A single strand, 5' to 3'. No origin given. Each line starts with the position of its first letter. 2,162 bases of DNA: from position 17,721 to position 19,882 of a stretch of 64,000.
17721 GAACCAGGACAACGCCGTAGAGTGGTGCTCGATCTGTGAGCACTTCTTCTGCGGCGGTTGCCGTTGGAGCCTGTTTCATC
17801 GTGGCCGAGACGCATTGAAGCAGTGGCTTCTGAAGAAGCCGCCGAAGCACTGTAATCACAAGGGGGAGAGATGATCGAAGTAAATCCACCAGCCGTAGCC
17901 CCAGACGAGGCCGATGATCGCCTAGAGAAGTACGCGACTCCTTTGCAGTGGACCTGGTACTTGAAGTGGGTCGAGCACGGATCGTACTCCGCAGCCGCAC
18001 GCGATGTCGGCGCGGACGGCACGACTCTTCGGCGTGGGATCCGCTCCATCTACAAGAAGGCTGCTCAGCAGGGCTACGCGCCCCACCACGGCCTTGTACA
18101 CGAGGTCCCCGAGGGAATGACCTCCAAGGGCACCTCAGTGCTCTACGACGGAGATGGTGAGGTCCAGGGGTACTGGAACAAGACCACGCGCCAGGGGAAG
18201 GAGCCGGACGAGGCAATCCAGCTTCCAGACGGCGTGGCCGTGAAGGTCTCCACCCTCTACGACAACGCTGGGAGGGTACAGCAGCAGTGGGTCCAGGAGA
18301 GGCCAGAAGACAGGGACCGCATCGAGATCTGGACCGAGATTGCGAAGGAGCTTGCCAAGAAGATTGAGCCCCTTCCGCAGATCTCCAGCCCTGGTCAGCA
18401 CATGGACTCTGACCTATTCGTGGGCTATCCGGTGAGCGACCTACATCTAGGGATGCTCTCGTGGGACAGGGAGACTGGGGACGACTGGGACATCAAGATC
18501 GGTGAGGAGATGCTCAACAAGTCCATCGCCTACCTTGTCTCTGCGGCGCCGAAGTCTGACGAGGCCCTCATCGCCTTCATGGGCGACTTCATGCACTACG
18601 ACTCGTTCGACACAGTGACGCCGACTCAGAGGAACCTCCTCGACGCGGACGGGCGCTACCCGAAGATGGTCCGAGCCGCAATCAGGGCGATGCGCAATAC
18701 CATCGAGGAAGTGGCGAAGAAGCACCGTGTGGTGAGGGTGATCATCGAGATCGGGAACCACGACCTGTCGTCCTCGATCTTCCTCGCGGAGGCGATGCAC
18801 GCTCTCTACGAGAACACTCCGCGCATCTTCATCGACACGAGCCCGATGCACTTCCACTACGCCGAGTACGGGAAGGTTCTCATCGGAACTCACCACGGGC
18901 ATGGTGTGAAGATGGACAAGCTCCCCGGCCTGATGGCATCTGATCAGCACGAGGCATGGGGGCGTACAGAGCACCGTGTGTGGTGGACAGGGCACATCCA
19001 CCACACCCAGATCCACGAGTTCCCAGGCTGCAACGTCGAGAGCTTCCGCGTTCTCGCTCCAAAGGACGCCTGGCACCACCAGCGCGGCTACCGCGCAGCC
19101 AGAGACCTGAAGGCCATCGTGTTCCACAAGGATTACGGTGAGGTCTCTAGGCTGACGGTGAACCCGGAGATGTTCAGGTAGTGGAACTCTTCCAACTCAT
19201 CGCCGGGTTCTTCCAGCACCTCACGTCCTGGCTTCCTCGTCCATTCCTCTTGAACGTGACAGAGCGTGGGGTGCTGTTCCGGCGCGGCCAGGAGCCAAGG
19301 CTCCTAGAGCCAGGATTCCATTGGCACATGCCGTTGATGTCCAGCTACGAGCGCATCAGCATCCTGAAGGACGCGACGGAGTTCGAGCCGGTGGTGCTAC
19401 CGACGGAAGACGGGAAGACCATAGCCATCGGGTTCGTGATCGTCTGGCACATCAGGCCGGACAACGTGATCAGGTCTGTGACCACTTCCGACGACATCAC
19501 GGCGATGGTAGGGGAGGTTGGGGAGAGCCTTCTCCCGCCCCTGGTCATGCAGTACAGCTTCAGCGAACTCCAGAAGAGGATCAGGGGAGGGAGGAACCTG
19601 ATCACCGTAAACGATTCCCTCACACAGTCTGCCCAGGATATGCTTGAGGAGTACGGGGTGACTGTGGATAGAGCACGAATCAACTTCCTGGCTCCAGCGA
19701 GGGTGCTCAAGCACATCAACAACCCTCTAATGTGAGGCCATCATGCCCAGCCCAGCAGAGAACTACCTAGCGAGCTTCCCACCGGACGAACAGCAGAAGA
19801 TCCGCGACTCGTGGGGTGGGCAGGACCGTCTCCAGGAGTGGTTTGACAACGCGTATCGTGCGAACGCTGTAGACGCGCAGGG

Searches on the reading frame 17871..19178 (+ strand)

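Call 6: search_protein_families(library=pfam, proteins=[window:17871-19178:+], max_evalue=0.1)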
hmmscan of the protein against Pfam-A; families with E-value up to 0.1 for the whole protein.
window:17871-19178:+ (436 aa): 1 family
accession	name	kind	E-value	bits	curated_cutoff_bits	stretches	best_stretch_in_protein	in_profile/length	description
PF00149.33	Metallophos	-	0.025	15.5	21.5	1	188-351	6-123/191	Calcineurin-like phosphoesterase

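Call 7: search_protein_families(library=phrogs, proteins=[window:17871-19178:+], max_evalue=0.1)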
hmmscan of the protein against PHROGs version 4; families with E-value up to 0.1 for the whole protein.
window:17871-19178:+ (436 aa): 5 families
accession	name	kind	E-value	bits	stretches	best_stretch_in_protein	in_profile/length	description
phrog_704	-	DNA, RNA and nucleotide metabolism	3.5e-114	382.9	1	71-435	54-389/390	DNA repair exonuclease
phrog_20762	-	unknown function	1.3e-30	107.1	1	320-434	2-117/117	-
phrog_20703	-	unknown function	2e-20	74.7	1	118-253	99-234/258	-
phrog_284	-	DNA, RNA and nucleotide metabolism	1.6e-13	51.3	1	130-422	72-384/398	exonuclease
phrog_21891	-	unknown function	1.5e-08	36.4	1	304-420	6-121/130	-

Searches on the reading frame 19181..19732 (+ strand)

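Call 19: search_protein_families(library=phrogs, proteins=[window:19181-19732:+], max_evalue=0.001)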
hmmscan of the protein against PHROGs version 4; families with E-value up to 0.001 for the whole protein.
window:19181-19732:+ (184 aa): 1 family
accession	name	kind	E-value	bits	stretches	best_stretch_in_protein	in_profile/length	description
phrog_200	-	other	0.00019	21.7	1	28-165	108-251/379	lipoprotein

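Call 110: search_protein_families(library=pfam, proteins=[window:19181-19732:+], max_evalue=0.001)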
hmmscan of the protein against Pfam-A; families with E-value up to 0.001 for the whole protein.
window:19181-19732:+ (184 aa): 1 family
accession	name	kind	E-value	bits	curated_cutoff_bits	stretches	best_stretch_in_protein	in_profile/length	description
PF01145.31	Band_7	-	1.2e-16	61.7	23.6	1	25-170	4-145/176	SPFH domain / Band 7 family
